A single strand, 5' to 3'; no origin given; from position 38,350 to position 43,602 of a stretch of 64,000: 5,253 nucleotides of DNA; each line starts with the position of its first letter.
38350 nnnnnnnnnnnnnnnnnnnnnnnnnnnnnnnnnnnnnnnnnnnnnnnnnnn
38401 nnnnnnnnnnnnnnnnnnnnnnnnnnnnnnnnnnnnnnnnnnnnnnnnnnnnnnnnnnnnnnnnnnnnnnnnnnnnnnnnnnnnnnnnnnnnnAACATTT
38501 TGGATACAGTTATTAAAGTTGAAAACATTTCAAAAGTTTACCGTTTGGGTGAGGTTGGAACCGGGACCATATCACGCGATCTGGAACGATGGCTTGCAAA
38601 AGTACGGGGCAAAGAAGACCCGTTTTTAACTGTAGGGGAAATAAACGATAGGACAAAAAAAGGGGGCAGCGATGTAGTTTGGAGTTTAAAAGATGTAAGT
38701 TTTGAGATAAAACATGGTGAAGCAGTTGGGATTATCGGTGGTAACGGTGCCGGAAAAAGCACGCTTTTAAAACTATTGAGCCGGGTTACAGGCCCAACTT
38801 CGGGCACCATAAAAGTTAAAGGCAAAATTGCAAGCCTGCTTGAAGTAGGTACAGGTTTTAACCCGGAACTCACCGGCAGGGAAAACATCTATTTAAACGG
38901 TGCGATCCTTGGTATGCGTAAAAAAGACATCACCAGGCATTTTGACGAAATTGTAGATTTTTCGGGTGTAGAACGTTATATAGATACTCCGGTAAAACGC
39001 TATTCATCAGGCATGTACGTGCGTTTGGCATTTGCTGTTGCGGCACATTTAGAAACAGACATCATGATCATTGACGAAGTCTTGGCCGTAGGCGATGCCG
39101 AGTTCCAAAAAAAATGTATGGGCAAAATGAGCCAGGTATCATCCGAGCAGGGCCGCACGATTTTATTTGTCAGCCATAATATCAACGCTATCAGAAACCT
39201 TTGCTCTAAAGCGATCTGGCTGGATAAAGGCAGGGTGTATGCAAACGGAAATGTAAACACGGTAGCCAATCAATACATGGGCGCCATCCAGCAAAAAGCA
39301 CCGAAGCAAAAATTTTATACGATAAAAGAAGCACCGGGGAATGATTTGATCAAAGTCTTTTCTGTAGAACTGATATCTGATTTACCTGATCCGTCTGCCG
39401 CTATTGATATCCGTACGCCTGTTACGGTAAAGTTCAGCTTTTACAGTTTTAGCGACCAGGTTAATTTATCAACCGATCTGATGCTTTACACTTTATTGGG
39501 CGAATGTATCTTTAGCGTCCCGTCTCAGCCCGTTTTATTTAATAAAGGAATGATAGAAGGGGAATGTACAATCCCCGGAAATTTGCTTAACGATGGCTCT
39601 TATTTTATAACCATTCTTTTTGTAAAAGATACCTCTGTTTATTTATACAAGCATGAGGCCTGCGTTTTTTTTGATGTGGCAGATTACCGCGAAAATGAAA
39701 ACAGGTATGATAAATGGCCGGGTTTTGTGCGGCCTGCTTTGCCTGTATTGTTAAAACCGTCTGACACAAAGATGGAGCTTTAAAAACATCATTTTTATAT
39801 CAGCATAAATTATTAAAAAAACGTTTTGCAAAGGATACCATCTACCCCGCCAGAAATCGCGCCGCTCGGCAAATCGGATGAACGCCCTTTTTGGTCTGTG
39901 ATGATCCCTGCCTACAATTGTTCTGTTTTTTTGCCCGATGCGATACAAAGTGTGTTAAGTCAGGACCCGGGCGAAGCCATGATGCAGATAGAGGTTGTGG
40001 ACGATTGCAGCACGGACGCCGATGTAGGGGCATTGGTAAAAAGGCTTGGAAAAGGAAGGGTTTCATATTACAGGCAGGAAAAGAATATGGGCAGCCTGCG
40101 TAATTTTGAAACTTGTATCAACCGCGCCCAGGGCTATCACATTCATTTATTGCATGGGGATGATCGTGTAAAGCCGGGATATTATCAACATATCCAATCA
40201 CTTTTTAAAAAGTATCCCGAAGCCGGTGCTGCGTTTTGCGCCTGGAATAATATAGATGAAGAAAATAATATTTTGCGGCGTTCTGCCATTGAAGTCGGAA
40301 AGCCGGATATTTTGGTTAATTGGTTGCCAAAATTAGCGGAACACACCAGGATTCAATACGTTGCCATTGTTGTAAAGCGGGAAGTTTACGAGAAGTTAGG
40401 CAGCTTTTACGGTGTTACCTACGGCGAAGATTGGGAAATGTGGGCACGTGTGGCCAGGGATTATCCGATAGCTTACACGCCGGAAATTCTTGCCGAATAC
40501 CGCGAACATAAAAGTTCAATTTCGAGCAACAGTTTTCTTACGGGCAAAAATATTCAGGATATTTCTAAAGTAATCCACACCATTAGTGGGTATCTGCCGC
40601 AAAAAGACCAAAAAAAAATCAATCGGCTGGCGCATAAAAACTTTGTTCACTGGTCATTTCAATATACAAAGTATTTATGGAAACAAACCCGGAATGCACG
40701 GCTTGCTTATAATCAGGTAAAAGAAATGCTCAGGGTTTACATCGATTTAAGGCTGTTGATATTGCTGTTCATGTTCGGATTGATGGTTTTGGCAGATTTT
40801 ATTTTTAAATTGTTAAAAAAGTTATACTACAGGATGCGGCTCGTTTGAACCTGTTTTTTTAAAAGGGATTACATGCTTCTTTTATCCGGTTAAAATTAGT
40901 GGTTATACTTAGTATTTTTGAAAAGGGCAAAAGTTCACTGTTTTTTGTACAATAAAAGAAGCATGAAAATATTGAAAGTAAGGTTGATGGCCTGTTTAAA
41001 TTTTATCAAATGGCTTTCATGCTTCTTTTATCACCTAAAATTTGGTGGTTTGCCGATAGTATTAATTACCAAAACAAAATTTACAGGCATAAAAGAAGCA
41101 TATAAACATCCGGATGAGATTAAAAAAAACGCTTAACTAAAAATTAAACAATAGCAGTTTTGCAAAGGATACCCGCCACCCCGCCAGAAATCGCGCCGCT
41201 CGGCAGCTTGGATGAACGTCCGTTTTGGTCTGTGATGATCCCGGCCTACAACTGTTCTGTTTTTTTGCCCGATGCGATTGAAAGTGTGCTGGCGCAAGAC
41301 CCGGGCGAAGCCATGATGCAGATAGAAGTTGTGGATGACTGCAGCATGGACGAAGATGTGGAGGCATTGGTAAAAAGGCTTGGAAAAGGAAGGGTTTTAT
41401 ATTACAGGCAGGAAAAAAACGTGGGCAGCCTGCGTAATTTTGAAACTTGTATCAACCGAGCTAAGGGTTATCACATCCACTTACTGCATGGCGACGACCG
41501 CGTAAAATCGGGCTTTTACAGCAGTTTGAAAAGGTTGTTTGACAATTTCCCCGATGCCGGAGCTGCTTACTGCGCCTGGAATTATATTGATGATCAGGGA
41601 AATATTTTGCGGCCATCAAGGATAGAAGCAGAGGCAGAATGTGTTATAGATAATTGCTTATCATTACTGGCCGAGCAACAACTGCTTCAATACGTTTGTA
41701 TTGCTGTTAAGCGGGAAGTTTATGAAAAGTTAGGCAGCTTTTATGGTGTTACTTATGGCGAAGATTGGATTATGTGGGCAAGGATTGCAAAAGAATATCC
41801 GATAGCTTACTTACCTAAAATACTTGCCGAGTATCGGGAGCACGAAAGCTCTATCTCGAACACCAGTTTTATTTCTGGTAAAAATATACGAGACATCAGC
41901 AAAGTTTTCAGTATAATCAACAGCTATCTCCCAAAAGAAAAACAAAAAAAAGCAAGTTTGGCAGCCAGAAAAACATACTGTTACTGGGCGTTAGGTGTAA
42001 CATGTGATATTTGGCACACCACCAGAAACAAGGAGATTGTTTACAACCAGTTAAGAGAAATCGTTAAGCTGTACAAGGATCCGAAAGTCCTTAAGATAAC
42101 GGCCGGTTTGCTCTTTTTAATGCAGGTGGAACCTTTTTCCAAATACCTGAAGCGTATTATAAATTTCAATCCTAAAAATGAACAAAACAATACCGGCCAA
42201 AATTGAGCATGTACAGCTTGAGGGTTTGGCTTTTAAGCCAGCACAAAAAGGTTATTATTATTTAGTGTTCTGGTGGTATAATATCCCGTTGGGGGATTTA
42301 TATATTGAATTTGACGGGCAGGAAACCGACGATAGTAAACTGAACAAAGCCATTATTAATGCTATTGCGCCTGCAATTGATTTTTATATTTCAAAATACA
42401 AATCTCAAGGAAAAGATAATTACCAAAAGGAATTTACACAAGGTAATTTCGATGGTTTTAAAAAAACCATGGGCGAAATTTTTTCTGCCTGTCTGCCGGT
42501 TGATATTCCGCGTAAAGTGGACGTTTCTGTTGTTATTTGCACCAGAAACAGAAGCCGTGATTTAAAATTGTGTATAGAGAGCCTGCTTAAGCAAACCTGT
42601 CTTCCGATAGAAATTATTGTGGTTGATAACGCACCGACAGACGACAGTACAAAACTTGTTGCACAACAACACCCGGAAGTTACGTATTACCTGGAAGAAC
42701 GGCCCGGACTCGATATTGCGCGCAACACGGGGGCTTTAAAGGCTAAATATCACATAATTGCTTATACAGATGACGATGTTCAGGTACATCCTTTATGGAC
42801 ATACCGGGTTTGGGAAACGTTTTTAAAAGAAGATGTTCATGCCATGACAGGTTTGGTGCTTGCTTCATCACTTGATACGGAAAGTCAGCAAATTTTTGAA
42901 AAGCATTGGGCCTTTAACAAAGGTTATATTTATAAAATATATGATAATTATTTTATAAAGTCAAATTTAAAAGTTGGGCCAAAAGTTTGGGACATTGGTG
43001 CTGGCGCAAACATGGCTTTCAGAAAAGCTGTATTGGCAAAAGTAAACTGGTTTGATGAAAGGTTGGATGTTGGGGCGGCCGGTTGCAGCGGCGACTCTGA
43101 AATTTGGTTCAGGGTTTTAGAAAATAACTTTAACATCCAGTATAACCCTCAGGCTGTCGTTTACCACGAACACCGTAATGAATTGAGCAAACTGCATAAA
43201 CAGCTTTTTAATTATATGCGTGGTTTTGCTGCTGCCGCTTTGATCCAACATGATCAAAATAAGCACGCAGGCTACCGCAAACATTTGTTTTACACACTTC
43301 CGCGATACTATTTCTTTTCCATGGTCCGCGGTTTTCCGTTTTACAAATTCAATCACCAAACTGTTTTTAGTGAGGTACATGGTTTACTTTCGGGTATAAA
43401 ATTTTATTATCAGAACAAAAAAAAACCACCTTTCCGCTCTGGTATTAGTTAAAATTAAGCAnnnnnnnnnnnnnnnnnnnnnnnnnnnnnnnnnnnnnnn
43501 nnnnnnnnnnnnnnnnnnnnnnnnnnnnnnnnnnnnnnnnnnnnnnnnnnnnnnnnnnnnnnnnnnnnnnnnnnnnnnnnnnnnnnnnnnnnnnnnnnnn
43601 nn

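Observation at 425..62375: Hyper-abundant 12-mer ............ (sister form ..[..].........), more than 1 copy per kb in both coding and non-coding DNA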

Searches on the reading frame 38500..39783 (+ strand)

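Call 31: search_protein_families(library=pfam, proteins=[window:38500-39783:+])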
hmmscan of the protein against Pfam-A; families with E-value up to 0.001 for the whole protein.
window:38500-39783:+ (427 aa): 3 families
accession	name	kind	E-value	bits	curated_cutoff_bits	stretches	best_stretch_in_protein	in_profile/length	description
PF00005.33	ABC_tran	-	6.4e-22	79.1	25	1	63-194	1-135/137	ABC transporter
PF14524.12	Wzt_C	-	2.1e-05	25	30.4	1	280-390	6-127/143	Wzt C-terminal domain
PF13304.12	AAA_21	-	0.00075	20.1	27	0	77-98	3-24/304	AAA domain, putative AbiEii toxin, Type IV TA system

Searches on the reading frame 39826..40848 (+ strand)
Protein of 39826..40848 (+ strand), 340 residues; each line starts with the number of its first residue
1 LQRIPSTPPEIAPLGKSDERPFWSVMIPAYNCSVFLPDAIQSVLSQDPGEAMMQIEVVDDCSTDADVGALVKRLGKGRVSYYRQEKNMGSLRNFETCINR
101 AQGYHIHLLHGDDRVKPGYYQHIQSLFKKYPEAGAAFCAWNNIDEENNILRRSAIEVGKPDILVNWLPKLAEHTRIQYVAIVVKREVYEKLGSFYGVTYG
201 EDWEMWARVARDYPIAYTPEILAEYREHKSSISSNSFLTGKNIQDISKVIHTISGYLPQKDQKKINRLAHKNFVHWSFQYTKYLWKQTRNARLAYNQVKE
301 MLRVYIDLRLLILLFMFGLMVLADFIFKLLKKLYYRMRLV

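Call 31: search_protein_families(library=pfam, proteins=[window:39826-40848:+])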
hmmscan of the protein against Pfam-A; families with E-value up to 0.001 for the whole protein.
window:39826-40848:+ (340 aa): 3 families
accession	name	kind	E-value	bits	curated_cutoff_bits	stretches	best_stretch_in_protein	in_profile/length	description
PF00535.33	Glycos_transf_2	-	3e-18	66.8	23.3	1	24-162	1-138/168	Glycosyl transferase family 2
PF13641.12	Glyco_tranf_2_3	-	9.8e-08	32.7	27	1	23-220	3-206/230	Glycosyltransferase like family 2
PF10111.15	Glyco_tranf_2_2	-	2.5e-05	24.4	27.3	1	26-236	3-224/276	Glycosyltransferase like family 2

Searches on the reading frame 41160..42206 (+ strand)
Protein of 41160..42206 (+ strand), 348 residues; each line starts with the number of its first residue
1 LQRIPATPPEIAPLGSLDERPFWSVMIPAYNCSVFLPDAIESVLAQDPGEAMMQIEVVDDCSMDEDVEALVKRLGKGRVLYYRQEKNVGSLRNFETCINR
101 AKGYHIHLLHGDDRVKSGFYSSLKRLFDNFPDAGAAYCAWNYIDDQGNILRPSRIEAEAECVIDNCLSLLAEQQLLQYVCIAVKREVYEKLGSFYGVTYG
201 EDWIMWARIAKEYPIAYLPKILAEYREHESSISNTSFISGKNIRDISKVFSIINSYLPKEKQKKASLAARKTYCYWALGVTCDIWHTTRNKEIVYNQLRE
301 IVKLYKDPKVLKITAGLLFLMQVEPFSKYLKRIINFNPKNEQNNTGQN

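Call 31: search_protein_families(library=pfam, proteins=[window:41160-42206:+])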
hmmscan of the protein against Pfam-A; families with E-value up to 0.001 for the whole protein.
window:41160-42206:+ (348 aa): 2 families
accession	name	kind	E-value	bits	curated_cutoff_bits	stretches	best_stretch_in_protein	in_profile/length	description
PF00535.33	Glycos_transf_2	-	1.8e-17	64.2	23.3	1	24-156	1-132/168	Glycosyl transferase family 2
PF13641.12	Glyco_tranf_2_3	-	7.8e-10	39.6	27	1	23-223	3-209/230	Glycosyltransferase like family 2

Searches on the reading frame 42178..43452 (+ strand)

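Call 31: search_protein_families(library=pfam, proteins=[window:42178-43452:+])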
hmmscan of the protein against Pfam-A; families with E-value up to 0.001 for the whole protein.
window:42178-43452:+ (424 aa): 3 families
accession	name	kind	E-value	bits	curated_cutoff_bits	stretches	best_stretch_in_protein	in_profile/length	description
PF00535.33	Glycos_transf_2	-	7.1e-24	85.1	23.3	1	117-286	1-164/168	Glycosyl transferase family 2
PF13641.12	Glyco_tranf_2_3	-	2.9e-14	54.1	27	1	116-344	3-225/230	Glycosyltransferase like family 2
PF13632.12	Glyco_trans_2_3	-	6.5e-06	26.5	27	1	193-383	1-177/198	Glycosyl transferase family group 2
